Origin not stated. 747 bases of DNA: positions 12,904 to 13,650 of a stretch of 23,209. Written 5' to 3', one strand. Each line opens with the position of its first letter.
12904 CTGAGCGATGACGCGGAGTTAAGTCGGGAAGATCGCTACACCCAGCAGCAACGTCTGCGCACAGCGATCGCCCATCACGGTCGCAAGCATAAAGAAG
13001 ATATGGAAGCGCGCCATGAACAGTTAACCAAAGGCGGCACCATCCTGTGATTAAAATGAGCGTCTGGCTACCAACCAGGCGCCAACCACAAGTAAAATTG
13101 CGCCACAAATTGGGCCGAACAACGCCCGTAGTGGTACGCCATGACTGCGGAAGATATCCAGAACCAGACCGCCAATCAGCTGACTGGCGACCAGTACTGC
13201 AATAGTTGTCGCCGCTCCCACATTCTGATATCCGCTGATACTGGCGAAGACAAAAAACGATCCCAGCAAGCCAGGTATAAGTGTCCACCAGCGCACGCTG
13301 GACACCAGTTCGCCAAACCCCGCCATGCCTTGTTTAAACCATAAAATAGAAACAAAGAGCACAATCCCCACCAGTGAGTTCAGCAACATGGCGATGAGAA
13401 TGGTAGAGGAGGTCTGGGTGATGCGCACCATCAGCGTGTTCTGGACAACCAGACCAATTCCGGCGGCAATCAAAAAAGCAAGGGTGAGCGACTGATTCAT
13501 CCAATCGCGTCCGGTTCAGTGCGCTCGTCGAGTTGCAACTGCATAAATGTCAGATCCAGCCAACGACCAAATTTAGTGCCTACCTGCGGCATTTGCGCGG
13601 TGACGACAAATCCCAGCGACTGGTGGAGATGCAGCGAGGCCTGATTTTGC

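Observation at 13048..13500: Zero-spacing convergent stops (ydcY/ydcZ) and ATGA-coupled mnaT-ydcZ pair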

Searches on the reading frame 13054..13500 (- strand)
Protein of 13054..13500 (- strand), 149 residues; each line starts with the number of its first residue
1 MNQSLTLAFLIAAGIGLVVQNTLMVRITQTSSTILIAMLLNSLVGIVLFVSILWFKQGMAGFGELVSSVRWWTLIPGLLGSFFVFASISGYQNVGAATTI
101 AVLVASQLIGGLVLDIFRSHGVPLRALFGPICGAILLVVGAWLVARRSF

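Call 4: search_protein_families(proteins=[window:13054-13500:-], library=ncbifam)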
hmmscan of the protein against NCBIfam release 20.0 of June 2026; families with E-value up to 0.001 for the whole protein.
window:13054-13500:- (149 aa): 0 families

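Call 11: profile_search(protein=window:13054-13500:-)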
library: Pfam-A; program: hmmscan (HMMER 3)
A. the first sequence (149 residues): domains with independent E <= 10: 1; with E <= 0.001: 1
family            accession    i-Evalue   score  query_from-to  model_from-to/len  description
DMT_YdcZ          PF04657.19    5.4e-24    85.5       6-143         2-140/140  Putative inner membrane exporter, YdcZ

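Call 12: find_homologous_proteins(query=window:13054-13500:-, max_evalue=0.001)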
Query window:13054-13500:- (149 aa): 838 proteins with E <= 0.001 among 1270 candidates; the best 120 are listed.
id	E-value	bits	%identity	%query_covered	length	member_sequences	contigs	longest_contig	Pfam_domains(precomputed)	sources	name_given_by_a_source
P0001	8.4e-83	293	99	100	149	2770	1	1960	PF04657.20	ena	-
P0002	9.7e-83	293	99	100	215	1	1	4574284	PF04657.20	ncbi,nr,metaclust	ncbi:conserved hypothetical protein [Shigella flexneri 5 str. 8401]|nr:conserved hypothetical protei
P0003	5.5e-81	288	99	100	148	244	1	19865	PF04657.20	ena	-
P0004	6.3e-80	284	87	100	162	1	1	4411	PF04657.20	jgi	-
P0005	2.2e-78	279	93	100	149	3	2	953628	PF04657.20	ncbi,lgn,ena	ncbi:TPA: DMT family transporter [Citrobacter amalonaticus]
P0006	2.7e-78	279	93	100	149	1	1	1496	PF04657.20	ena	-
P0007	4.1e-78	278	96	100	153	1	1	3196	PF04657.20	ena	-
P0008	7.6e-78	277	97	100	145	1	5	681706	PF04657.20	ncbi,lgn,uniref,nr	ncbi:hypothetical protein DAH19_09875 [Escherichia coli]|uniref:DMT family transporter n=1 Tax=Esche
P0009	8.3e-78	277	93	100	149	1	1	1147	PF04657.20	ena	-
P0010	2.0e-77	276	97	100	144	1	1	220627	PF04657.20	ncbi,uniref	ncbi:DMT family transporter [Escherichia coli]|uniref:DMT family transporter n=1 Tax=Escherichia col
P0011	2.2e-77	276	96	95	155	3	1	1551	PF04657.20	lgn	-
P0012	5.6e-77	275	99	94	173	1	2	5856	PF04657.20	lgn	-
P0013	6.6e-77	274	95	100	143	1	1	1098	PF04657.20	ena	-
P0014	3.3e-76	272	96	95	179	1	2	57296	PF04657.20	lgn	-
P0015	3.3e-76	272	95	100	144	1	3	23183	PF04657.20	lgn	-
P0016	8.1e-76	271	96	100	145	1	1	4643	PF04657.20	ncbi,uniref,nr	ncbi:DMT family transporter [Escherichia coli]|uniref:DMT family transporter n=1 Tax=Escherichia col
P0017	1.1e-75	270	92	100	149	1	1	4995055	PF04657.20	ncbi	-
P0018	1.5e-75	270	99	93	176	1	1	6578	PF04657.20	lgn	-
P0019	2.6e-75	269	99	92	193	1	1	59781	PF04657.20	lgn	-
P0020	7.4e-75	268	87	100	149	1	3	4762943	PF04657.20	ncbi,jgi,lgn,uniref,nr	ncbi:DMT family transporter [unidentified bacterial endosymbiont]|jgi:bacterial/archaeal transporter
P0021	1.3e-74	267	88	100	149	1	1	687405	PF04657.20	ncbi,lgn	ncbi:TPA: DMT family transporter [Citrobacter freundii]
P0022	4.1e-74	265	96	92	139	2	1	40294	PF04657.20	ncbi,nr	ncbi:DMT family transporter [Escherichia albertii]|nr:DMT family transporter [Escherichia albertii]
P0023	4.5e-74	265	89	100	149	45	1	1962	PF04657.20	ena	-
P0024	1.5e-73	263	97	95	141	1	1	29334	PF04657.20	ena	-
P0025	1.5e-73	263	99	89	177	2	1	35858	PF04657.20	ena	-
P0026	1.5e-73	263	89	100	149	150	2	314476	PF04657.20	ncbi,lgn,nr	ncbi:DMT family transporter [Enterobacter pasteurii]|nr:DMT family transporter [Enterobacter pasteur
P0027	4.6e-73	262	93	100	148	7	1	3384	PF04657.20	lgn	-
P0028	7.0e-73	261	87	100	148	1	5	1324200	PF04657.20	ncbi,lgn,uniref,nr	ncbi:DMT family transporter [Enterobacter cloacae]|uniref:DMT family transporter n=1 Tax=Enterobacte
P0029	8.6e-73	261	88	100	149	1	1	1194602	PF04657.20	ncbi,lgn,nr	ncbi:DMT family transporter [Salmonella enterica]|nr:DMT family transporter [Salmonella enterica]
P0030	1.8e-72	260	87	100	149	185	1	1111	PF04657.20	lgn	-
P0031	2.5e-72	259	87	100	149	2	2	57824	PF04657.20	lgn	-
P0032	2.9e-72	259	91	100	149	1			PF04657.20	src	-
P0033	3.9e-72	259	87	100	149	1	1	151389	PF04657.20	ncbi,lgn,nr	ncbi:DMT family transporter [Salmonella enterica]|nr:DMT family transporter [Salmonella enterica] EM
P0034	5.8e-72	258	87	100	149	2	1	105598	PF04657.20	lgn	-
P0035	5.9e-72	258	88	100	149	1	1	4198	PF04657.20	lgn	-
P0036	6.4e-72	258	87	100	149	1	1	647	PF04657.20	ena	-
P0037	7.0e-72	258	87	100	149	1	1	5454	PF04657.20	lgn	-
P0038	7.5e-72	258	87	100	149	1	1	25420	PF04657.20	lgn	-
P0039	8.6e-72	258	87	100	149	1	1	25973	PF04657.20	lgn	-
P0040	1.0e-71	258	96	95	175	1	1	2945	PF04657.20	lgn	-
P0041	1.1e-71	257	87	100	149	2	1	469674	PF04657.20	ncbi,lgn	ncbi:DMT family transporter [Salmonella enterica]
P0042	1.1e-71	257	87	100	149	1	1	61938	PF04657.20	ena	-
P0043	1.4e-71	257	87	100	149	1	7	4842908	PF04657.20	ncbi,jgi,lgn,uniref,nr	ncbi:TPA_asm: DMT family transporter [Salmonella enterica subsp. enterica]|uniref:DMT family transpo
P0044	1.5e-71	257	87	100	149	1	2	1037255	PF04657.20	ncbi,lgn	ncbi:DMT family transporter [Salmonella enterica]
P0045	1.6e-71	257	87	100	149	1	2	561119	PF04657.20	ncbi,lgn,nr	ncbi:DMT family transporter [Salmonella enterica subsp. enterica]|nr:DMT family transporter [Salmone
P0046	1.6e-71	257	87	100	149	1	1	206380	PF04657.20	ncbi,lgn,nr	ncbi:DMT family transporter [Salmonella enterica subsp. enterica serovar Oranienburg]|nr:DMT family 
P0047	1.7e-71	257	88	100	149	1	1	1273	PF04657.20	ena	-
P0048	1.8e-71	257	87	100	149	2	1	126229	PF04657.20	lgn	-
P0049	1.8e-71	257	87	100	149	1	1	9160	PF04657.20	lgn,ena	-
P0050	1.8e-71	257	86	100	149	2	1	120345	PF04657.20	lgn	-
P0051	1.9e-71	257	90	100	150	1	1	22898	PF04657.20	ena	-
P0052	1.9e-71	257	87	100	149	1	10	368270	PF04657.20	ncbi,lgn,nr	ncbi:DMT family transporter [Salmonella enterica]|nr:DMT family transporter [Salmonella enterica] EK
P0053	1.9e-71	257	86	100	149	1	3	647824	PF04657.20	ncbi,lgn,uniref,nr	ncbi:DMT family transporter [Kosakonia sp. HypNH10]|uniref:DMT family transporter n=1 Tax=Kosakonia 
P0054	2.0e-71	257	86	100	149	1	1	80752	PF04657.20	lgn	-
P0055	2.0e-71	257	86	100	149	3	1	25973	PF04657.20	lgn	-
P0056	2.0e-71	257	87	100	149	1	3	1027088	PF04657.20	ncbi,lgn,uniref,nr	ncbi:TPA_asm: DMT family transporter [Salmonella enterica subsp. enterica serovar Enteritidis]|unire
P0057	2.2e-71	256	87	100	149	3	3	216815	PF04657.20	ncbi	-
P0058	2.3e-71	256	87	100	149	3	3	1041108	PF04657.20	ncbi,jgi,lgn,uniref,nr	ncbi:DMT family transporter [Enterobacter sp.]|uniref:DMT family transporter n=1 Tax=Enterobacter sp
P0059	2.6e-71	256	86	100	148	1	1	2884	PF04657.20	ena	-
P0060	2.6e-71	256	86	100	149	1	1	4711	PF04657.20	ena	-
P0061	2.8e-71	256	87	100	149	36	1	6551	PF04657.20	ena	-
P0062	2.8e-71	256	86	100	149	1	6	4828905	PF04657.20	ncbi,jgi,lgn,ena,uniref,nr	ncbi:DMT family transporter [Intestinirhabdus alba]|jgi:transporter family-2 protein|uniref:EamA-lik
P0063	3.0e-71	256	87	100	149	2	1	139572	PF04657.20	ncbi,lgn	ncbi:DMT family transporter [Salmonella enterica]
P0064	3.2e-71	256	87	100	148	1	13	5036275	PF04657.20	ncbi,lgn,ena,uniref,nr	ncbi:hypothetical protein C3B80_11045 [Enterobacter cloacae]|uniref:DMT family transporter n=1 Tax=E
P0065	3.8e-71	256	87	100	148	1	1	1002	PF04657.20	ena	-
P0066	4.0e-71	256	86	100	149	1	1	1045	PF04657.20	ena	-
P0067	4.0e-71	256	86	100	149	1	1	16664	PF04657.20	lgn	-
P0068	4.6e-71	255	86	100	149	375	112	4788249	PF04657.20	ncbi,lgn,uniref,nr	ncbi:DMT family transporter [Salmonella enterica]|uniref:DMT family transporter n=1 Tax=Salmonella e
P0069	4.8e-71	255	86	100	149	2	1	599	PF04657.20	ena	-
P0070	4.9e-71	255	85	100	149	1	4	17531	PF04657.20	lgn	-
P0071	5.2e-71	255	86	100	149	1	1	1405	PF04657.20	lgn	-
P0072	5.4e-71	255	85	100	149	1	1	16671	PF04657.20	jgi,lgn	-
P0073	5.4e-71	255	85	100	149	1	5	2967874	PF04657.20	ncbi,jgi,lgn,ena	ncbi:DMT family transporter [Kosakonia sp. Marseille-Q7440]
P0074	5.5e-71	255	86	100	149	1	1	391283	PF04657.20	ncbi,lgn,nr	ncbi:DMT family transporter [Salmonella enterica subsp. diarizonae]|nr:DMT family transporter [Salmo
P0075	5.7e-71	255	86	100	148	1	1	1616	PF04657.20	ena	-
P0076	6.2e-71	255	93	100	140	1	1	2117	PF04657.20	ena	-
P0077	6.5e-71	255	85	100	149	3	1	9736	PF04657.20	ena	-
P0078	7.3e-71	255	88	99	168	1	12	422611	PF04657.20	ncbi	-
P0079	7.4e-71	255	85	100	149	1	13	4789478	PF04657.20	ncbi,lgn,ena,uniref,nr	ncbi:DMT family transporter [Kosakonia sp. CCTCC M2018092]|uniref:DMT family transporter n=1 Tax=Kos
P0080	7.5e-71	255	86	100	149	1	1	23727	PF04657.20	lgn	-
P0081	7.5e-71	255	85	100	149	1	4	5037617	PF04657.20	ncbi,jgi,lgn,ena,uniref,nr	ncbi:DMT family transporter [Kosakonia sp. SMBL-WEM22]|uniref:DMT family transporter n=1 Tax=Kosakon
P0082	7.7e-71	255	86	100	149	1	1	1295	PF04657.20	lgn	-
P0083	7.8e-71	255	85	100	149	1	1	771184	PF04657.20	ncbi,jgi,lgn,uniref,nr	ncbi:DMT family transporter [Enterobacter sp.]|uniref:DMT family transporter n=1 Tax=Enterobacter sp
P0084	8.0e-71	255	85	100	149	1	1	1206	PF04657.20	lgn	-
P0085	8.4e-71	255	85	100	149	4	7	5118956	PF04657.20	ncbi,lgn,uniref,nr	ncbi:transporter family-2 protein [Kosakonia oryzendophytica]|uniref:Transporter family-2 protein n=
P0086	9.5e-71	254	85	100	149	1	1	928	PF04657.20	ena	-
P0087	1.0e-70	254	85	100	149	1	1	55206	PF04657.20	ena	-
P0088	1.0e-70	254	86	100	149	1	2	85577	PF04657.20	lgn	-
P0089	1.0e-70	254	85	100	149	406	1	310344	PF04657.20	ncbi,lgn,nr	ncbi:DMT family transporter [Salmonella enterica]|nr:DMT family transporter [Salmonella enterica]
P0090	1.1e-70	254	91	100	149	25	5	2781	PF04657.20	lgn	-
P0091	1.1e-70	254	85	100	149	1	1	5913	PF04657.20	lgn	-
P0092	1.2e-70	254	87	100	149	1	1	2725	PF04657.20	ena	-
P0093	1.2e-70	254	87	100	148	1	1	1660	PF04657.20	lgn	-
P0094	1.3e-70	254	89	100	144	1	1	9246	PF04657.20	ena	-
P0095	1.3e-70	254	85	100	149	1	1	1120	PF04657.20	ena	-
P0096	1.3e-70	254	98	86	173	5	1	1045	PF04657.20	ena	-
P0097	1.4e-70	254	85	100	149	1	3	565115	PF04657.20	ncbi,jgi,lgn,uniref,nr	ncbi:DMT family transporter [Kosakonia cowanii]|uniref:DMT family transporter n=1 Tax=Kosakonia cowa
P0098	1.4e-70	254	85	100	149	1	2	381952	PF04657.20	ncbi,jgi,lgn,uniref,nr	ncbi:DMT family transporter [Kosakonia cowanii]|uniref:DMT family transporter n=1 Tax=Kosakonia cowa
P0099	1.6e-70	254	85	100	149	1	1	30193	PF04657.20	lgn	-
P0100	1.8e-70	253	85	100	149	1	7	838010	PF04657.20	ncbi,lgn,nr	ncbi:DMT family transporter [Salmonella enterica subsp. enterica serovar Muenster]|nr:DMT family tra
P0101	1.9e-70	253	97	88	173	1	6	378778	PF04657.20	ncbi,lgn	-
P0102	2.0e-70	253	85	100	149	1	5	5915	PF04657.20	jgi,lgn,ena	-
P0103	2.1e-70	253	85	100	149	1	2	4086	PF04657.20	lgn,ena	-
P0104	2.3e-70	253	85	100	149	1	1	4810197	PF04657.20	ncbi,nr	ncbi:DMT family transporter [Enterobacter asburiae]|nr:DMT family transporter [Enterobacter asburiae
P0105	2.3e-70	253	85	100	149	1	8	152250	PF04657.20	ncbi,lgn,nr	ncbi:DMT family transporter [Salmonella enterica]|nr:DMT family transporter [Salmonella enterica] EG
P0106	2.5e-70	253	85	100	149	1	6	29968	PF04657.20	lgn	-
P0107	2.6e-70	253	85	100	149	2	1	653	PF04657.20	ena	-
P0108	2.7e-70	253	85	100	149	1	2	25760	PF04657.20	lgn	-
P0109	2.8e-70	253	85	100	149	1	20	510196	PF04657.20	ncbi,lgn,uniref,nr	ncbi:DMT family transporter [Phytobacter ursingii]|uniref:DMT family transporter n=1 Tax=Phytobacter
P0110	3.0e-70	253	85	100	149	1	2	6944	PF04657.20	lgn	-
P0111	3.1e-70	253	84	100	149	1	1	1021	PF04657.20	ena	-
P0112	3.2e-70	253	85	100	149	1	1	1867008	PF04657.20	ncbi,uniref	ncbi:DMT family transporter [Kosakonia cowanii]|uniref:DMT family transporter n=1 Tax=Kosakonia cowa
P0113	3.2e-70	253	85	100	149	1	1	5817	PF04657.20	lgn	-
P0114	3.5e-70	253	85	100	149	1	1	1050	PF04657.20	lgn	-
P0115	3.5e-70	253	85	100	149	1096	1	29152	PF04657.20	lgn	-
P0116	3.5e-70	253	84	100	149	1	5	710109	PF04657.20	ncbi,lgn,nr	ncbi:DMT family transporter [Salmonella enterica subsp. salamae]|nr:DMT family transporter [Salmonel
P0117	3.8e-70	252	85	100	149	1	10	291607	PF04657.20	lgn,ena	-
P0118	4.2e-70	252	86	100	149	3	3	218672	PF04657.20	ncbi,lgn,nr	ncbi:DMT family transporter [Salmonella enterica subsp. enterica serovar Cerro]|nr:DMT family transp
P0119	4.4e-70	252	83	100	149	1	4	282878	PF04657.20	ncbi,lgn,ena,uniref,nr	ncbi:DMT family transporter [Kluyvera ascorbata]|uniref:DMT family transporter n=1 Tax=Kluyvera asco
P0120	4.5e-70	252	84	100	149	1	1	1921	PF04657.20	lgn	-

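Call 15: find_related_loci(query=window:13054-13500:-, collection=genome_contigs, flank=4000)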
Query window:13054-13500:- (149 aa) in genome_contigs; peptide patterns used: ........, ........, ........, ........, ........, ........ (x = any residue, [..] = any of these).
312 stretches matched a pattern; 119 encode a relative of the query (tblastn E <= 1e-3); the best 80 are kept; 80 distinct loci.
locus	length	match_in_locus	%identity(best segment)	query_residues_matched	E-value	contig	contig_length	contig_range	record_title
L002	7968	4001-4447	100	1-149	4e-91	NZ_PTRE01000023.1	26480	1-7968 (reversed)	Escherichia sp. MOD1-EC7003 MOD1-EC7003_23_length_26480_cov_113, whole genome shotgun sequence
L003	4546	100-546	97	1-149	4e-89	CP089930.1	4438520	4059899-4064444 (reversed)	Escherichia coli strain E69 chromosome, complete genome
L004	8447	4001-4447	98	1-149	4e-89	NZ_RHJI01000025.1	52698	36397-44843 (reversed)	Escherichia sp. E1V33 1V33_25_consensus, whole genome shotgun sequence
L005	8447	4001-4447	97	1-149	6e-89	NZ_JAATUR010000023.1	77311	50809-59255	Escherichia coli strain SCPM-O-B-8794 23length=77311, whole genome shotgun sequence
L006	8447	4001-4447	97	1-149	1e-88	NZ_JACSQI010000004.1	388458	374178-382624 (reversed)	Escherichia whittamii strain Sa2BVA5 NODE_4_length_388458_cov_7.964772, whole genome shotgun sequence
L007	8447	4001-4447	96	1-149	2e-88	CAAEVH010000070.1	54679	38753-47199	MAG TPA_asm: uncultured Raoultella sp., isolate HGM20637, WGS project CAAEVH010000000 data, contig: ERS608581_38_k95_928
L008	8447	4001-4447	95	1-149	5e-88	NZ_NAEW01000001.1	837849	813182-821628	Citrobacter braakii strain ATCC 51113 CbraakiiATCC_L001_NODE_1_length_837849__22.4616, whole genome shotgun sequence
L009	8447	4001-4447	95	1-149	8e-88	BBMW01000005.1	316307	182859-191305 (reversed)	Citrobacter werkmanii NBRC 105721 DNA, contig: CIWKM05, whole genome shotgun sequence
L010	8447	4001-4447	95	1-149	1e-87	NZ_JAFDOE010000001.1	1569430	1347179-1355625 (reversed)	Citrobacter sp. FP75 contig1, whole genome shotgun sequence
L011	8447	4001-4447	96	1-149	8e-88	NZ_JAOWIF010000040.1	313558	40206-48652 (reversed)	Citrobacter sp. Cu233 233, whole genome shotgun sequence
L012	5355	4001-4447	96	1-149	3e-87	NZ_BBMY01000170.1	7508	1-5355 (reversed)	Escherichia albertii NBRC 107761 = DSM 17582 strain NBRC 107761, whole genome shotgun sequence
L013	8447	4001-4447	95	1-149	2e-87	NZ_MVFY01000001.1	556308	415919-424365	Citrobacter portucalensis strain A60 A60_S7_L001_NODE_1_length_556308_cov_17.9926, whole genome shotgun sequence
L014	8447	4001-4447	95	1-149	1e-87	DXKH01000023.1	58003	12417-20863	MAG TPA_asm: Citrobacter sp. isolate HRGM_Genome_0066 HRGM_Genome_0066_23, whole genome shotgun sequence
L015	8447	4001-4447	94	1-149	4e-87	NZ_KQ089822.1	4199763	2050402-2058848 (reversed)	Citrobacter sp. MGH106 aetzL-supercont1.1, whole genome shotgun sequence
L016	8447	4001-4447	95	1-149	4e-87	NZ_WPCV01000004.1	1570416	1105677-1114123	Citrobacter sp. On2M On2M_4, whole genome shotgun sequence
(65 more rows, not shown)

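Call 19: search_protein_representatives(protein=window:13054-13500:-)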
Query: 149 residues. Proteins with E-value up to 0.001 (for the whole library): 378; up to 1e-10: 111; up to 1e-30: 28. The best 150 are listed.
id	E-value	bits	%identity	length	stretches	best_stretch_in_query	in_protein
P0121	5.2e-69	247.1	87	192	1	1-142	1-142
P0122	3.3e-68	244.5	81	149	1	1-149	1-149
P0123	1.2e-61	223.2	79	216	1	1-141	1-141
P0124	1.7e-61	222.7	79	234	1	1-142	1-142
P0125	7.4e-57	207.7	86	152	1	30-149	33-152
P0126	1.2e-52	194.0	92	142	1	1-109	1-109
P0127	1.5e-52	193.7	98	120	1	54-149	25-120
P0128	2.9e-50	186.3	82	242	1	1-119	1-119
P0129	1.8e-46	174.1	81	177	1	44-149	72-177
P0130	2.8e-44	166.9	86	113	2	85-149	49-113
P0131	3.2e-43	163.5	74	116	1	19-136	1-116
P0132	3.8e-43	163.2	75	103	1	48-149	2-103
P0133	8.4e-42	158.9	91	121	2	33-124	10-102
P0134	4.7e-40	153.2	91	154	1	1-90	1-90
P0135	2.2e-37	144.6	83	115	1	38-126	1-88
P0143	3.5e-32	127.7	51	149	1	2-147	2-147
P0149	2.0e-29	118.8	49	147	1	1-147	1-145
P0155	3.2e-26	108.4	46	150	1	5-146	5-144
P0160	1.8e-23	99.5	42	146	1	4-146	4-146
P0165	1.1e-21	93.7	47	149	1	1-145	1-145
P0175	1.2e-20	90.4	39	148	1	6-147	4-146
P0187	3.7e-18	82.3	38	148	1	3-146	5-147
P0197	5.7e-16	75.2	36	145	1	9-146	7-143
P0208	1.2e-14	70.9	39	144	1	5-145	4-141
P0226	3.0e-11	59.9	32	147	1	3-144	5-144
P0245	4.3e-09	52.9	33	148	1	3-146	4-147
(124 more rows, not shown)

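Call 36: find_encoding_contigs(protein=P0143, flank=3000, max_places=4)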
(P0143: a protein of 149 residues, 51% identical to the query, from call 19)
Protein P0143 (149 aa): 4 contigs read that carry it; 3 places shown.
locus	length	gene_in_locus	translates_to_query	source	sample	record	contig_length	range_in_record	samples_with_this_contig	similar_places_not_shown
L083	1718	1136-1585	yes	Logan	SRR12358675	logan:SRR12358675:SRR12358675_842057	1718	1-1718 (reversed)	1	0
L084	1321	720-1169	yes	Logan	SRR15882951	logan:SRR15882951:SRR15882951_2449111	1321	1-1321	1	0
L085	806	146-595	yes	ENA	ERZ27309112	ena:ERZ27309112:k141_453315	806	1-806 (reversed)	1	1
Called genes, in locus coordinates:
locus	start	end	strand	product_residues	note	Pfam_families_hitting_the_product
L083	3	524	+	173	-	?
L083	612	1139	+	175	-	PF13302:Acetyltransf_3, PF13420:Acetyltransf_4, PF13673:Acetyltransf_10 (weak), PF00583:Acetyltransf_1, PF13508:Acetyltransf_7, PF08445:FR47 (weak)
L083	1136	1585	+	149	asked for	PF04657:DMT_YdcZ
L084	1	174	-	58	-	?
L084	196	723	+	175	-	PF13302:Acetyltransf_3, PF13420:Acetyltransf_4, PF13673:Acetyltransf_10 (weak), PF00583:Acetyltransf_1, PF13508:Acetyltransf_7, PF08445:FR47 (weak)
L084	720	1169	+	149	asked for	PF04657:DMT_YdcZ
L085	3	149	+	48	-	?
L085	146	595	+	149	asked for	PF04657:DMT_YdcZ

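Call 37: find_encoding_contigs(protein=P0155, flank=3000, max_places=4)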
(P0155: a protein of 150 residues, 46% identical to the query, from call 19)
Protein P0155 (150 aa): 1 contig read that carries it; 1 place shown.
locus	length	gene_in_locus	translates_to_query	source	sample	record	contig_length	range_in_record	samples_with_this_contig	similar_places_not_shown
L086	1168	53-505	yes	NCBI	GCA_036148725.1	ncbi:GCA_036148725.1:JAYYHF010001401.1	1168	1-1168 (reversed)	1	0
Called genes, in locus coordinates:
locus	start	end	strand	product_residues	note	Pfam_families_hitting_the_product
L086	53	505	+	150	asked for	PF04657:DMT_YdcZ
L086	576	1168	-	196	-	PF02667:SCFA_trans, PF03606:DcuC (weak), PF03806:ABG_transport (weak)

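Call 38: find_encoding_contigs(protein=P0160, flank=3000, max_places=4)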
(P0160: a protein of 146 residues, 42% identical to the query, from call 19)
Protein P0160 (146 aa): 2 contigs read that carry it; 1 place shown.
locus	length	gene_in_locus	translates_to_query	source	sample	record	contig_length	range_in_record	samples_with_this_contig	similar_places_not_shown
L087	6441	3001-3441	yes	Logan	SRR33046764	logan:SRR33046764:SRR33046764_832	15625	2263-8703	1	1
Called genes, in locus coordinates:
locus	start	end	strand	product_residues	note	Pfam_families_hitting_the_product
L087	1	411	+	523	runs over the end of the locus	PF06253:MTTB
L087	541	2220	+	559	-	PF00496:SBP_bac_5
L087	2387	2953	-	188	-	PF13560:HTH_31, PF01381:HTH_3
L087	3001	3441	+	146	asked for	PF04657:DMT_YdcZ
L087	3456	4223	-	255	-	PF01061:ABC2_membrane (weak), PF12698:ABC2_membrane_3 (weak)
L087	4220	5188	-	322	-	PF00005:ABC_tran, PF13304:AAA_21 (weak), PF26919:ABC-like_C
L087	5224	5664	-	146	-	PF00293:NUDIX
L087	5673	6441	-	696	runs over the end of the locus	PF00912:Transgly, PF00905:Transpeptidase, PF06832:BiPBP_C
